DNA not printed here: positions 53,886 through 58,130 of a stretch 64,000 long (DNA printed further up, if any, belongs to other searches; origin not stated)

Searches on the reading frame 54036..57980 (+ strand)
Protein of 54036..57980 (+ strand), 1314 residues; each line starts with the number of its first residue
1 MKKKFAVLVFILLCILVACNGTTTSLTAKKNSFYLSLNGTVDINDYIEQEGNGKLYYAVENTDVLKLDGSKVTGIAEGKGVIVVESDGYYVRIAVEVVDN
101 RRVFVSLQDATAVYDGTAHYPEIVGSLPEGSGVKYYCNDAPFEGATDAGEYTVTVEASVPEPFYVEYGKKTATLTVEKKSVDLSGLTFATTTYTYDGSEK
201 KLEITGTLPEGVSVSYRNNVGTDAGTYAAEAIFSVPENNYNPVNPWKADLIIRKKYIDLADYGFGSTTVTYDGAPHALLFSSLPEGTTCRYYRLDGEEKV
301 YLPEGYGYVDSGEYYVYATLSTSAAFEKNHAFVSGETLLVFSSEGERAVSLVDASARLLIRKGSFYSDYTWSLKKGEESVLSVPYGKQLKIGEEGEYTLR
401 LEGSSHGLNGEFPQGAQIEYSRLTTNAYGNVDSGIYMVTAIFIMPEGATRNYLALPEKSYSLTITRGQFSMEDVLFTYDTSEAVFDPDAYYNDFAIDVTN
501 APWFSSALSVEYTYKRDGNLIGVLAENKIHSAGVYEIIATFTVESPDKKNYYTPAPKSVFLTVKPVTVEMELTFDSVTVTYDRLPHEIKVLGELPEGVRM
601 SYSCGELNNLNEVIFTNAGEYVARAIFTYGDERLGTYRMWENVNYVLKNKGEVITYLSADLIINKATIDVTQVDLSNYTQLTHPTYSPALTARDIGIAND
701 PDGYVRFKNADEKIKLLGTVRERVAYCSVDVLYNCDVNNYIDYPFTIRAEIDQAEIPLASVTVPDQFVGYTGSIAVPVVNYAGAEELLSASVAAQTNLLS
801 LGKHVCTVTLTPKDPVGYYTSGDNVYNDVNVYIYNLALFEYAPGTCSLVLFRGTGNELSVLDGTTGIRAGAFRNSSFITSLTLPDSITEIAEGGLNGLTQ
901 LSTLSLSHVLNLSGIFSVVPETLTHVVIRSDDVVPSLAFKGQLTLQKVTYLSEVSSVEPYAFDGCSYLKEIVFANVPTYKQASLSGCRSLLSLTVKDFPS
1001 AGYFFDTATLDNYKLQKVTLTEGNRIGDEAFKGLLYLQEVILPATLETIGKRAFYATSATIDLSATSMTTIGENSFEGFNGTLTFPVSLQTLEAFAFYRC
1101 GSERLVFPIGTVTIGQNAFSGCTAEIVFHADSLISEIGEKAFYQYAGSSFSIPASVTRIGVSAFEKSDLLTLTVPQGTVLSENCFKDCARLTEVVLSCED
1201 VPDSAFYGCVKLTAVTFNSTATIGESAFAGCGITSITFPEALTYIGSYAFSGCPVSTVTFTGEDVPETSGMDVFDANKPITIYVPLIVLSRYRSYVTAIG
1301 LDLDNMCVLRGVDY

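Call 76: search_protein_families(library=pfam, proteins=[window:54036-57980:+], max_evalue=0.00001)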
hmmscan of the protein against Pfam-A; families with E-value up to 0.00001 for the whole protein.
window:54036-57980:+ (1314 aa): 2 families
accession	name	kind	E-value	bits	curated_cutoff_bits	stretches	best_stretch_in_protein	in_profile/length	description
PF13306.12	LRR_5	-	5.1e-90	298.4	27.7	5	1136-1253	2-123/127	BspA type Leucine rich repeat region (6 copies)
PF13855.12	LRR_8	-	1.8e-06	28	27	0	865-908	14-58/61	Leucine rich repeat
